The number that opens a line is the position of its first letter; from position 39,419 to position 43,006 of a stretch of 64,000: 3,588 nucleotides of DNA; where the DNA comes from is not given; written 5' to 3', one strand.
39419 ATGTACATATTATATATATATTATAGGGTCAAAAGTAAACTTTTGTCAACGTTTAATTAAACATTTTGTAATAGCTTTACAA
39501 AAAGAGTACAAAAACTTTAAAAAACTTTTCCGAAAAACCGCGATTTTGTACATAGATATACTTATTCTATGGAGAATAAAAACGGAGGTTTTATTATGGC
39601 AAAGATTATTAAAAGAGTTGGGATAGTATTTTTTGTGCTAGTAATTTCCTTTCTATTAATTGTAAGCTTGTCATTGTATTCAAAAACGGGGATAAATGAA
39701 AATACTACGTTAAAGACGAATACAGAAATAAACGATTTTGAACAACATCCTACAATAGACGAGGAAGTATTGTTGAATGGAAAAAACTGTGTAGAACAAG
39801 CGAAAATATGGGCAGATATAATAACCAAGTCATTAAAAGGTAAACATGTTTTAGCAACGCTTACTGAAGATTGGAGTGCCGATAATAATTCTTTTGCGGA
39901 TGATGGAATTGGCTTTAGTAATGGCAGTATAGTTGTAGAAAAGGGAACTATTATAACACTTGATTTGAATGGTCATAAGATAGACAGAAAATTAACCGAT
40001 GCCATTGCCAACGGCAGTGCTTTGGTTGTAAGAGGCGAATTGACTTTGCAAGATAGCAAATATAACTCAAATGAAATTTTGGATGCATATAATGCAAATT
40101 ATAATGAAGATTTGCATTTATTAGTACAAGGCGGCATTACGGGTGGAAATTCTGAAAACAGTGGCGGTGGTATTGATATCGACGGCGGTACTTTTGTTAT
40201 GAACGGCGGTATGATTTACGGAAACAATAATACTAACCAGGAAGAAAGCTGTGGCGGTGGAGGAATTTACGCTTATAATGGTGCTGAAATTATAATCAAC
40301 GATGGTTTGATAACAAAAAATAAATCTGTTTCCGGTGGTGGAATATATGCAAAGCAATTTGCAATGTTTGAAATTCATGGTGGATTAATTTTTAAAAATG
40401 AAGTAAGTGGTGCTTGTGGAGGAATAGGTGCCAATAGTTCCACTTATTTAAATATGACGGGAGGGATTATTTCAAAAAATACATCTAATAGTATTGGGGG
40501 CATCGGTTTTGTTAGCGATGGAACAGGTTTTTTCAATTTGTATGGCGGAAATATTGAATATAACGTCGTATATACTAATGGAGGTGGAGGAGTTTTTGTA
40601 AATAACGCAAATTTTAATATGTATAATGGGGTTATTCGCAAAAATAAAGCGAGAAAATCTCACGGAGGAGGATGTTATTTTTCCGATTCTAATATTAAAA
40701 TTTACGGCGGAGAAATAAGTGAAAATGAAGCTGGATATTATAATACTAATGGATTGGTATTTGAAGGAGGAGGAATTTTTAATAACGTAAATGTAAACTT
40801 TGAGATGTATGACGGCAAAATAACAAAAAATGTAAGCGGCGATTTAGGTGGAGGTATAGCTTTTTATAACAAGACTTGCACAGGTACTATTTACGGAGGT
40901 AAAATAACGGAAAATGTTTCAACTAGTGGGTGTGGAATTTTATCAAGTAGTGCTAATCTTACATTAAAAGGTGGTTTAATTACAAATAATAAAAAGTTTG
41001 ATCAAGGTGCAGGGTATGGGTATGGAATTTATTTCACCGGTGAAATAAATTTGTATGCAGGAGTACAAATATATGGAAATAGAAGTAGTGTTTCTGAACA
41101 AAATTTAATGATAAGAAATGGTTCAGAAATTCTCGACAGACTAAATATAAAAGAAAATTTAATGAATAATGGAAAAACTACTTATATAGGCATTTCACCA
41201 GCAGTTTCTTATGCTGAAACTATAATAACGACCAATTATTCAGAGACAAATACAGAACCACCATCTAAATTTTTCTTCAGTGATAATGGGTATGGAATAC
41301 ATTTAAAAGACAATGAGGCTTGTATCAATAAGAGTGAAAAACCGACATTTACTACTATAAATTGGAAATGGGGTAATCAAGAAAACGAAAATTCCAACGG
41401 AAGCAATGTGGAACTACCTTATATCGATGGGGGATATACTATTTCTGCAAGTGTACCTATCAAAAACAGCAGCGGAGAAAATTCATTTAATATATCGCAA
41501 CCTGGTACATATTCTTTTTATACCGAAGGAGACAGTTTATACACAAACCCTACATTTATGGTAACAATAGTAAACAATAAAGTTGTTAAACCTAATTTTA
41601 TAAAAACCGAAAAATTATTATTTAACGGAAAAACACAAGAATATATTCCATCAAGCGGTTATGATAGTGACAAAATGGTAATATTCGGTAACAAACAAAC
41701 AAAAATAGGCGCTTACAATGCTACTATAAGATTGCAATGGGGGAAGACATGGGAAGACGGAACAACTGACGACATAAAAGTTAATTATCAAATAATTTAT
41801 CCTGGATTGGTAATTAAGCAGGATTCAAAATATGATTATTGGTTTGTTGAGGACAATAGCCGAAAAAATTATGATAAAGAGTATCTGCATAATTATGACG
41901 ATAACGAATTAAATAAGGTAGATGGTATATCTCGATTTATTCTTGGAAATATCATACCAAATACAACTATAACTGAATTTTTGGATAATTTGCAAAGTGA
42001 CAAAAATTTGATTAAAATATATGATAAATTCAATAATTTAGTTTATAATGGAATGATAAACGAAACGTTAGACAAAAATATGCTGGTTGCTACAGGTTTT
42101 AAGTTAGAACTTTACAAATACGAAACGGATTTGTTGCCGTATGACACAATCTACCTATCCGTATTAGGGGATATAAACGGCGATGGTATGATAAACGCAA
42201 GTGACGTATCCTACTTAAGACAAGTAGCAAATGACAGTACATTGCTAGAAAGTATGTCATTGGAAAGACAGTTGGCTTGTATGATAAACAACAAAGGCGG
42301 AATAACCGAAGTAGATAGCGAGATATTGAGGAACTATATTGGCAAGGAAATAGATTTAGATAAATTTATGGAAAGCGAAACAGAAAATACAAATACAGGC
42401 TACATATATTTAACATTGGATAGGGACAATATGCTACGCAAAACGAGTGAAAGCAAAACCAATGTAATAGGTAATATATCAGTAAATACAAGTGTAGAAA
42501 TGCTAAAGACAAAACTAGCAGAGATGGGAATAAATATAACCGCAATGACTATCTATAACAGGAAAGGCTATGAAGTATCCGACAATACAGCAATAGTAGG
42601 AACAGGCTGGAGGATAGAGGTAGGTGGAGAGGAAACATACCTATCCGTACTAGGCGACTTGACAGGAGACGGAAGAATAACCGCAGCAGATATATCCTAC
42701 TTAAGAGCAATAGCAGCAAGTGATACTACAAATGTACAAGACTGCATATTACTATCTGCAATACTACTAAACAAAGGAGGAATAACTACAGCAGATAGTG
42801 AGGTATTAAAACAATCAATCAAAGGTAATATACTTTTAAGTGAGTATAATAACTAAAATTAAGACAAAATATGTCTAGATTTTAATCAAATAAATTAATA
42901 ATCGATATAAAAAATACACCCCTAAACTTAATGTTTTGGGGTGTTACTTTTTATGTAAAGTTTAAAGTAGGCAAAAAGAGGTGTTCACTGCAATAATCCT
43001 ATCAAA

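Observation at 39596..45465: Paralogous family of switch-controlled, dockerin-tailed beta-helix surface proteins with mosaic relationships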

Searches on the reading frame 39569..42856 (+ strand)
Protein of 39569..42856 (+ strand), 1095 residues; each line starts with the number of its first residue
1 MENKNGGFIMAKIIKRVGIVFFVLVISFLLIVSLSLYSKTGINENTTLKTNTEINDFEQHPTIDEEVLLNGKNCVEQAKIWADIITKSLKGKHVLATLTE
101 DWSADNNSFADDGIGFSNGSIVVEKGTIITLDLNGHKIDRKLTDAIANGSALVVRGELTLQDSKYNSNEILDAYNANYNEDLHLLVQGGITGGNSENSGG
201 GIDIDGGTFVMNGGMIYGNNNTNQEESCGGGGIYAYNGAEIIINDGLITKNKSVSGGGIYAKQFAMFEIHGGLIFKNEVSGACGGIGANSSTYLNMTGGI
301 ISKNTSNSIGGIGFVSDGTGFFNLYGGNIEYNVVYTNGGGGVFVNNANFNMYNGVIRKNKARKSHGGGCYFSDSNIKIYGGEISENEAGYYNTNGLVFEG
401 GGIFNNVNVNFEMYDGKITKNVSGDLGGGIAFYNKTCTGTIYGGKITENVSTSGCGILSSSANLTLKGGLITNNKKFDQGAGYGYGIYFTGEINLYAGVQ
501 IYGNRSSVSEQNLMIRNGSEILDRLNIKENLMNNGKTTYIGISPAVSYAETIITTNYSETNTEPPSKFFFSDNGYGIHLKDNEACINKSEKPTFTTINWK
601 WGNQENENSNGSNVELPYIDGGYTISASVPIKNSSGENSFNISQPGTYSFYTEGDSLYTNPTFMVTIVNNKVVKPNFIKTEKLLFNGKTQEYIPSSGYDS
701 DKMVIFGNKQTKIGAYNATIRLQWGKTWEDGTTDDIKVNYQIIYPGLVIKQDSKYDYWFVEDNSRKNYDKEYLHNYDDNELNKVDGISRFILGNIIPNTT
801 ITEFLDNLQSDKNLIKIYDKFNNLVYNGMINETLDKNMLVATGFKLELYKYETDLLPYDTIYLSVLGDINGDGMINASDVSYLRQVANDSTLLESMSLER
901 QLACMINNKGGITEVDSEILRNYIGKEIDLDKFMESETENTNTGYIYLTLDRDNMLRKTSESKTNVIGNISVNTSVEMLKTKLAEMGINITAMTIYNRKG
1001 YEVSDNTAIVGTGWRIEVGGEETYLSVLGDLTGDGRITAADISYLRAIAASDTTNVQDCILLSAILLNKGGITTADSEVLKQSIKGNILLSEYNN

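Call 7: search_protein_families(library=pfam, proteins=[window:39569-42856:+], max_evalue=0.01)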
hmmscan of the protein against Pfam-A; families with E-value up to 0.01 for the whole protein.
window:39569-42856:+ (1095 aa): 1 family
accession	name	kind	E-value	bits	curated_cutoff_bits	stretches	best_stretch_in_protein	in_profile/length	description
PF00404.24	Dockerin_1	-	5.4e-08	33.3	22.9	1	866-924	1-56/57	Dockerin type I domain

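Call 24: search_protein_families(library=ncbifam, proteins=[window:39596-42853:+], max_evalue=0.01)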
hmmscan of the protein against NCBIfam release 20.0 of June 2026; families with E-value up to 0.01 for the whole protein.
window:39596-42853:+ (1086 aa): 0 families

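Call 61: find_encoding_contigs(protein=window:39596-42856:+, flank=1500, max_places=10)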
Protein window:39596-42856:+ (1086 aa): no gene with exactly this product is on record in the collection.

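Call 62: find_encoding_contigs(protein=window:39569-42856:+, flank=1500, max_places=10)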
Protein window:39569-42856:+ (1095 aa): 1 contig read that carries it; 1 place shown.
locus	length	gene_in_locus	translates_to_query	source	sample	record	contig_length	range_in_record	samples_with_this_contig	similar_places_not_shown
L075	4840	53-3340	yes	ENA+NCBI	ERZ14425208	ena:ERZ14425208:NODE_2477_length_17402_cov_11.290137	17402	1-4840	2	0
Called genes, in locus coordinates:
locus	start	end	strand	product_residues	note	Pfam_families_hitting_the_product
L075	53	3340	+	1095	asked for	PF00404:Dockerin_1 (faint)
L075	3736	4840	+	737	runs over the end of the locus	-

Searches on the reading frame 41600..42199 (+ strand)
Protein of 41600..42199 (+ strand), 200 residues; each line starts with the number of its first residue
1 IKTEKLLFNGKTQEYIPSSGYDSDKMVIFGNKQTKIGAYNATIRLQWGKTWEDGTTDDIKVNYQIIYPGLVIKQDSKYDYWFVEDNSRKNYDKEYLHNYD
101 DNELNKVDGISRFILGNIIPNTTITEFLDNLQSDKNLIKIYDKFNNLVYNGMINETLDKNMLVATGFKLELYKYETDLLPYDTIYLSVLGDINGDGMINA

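Call 72: search_protein_families(library=pfam, proteins=[window:41600-42199:+], max_evalue=1)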
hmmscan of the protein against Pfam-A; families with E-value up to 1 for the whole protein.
window:41600-42199:+ (200 aa): 1 family
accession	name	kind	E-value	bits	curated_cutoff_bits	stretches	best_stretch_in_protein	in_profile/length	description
PF20730.2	YetF_N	-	0.4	11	26.5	0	103-121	29-47/76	YetF N-terminal transmembrane domain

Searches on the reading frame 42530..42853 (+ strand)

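Call 72: search_protein_families(library=pfam, proteins=[window:42530-42853:+], max_evalue=1)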
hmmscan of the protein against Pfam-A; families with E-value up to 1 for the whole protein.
window:42530-42853:+ (108 aa): 3 families
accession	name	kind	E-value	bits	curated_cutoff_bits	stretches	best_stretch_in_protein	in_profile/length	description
PF00404.24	Dockerin_1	-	0.0073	16.9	22.9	1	42-63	2-23/57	Dockerin type I domain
PF11272.13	DUF3072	-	0.059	13.7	27.5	1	45-66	10-31/56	Protein of unknown function (DUF3072)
PF18407.7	GNAT_like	-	0.15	12.8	26.3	1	26-63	3-31/61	GCN5-related N-acetyltransferase like domain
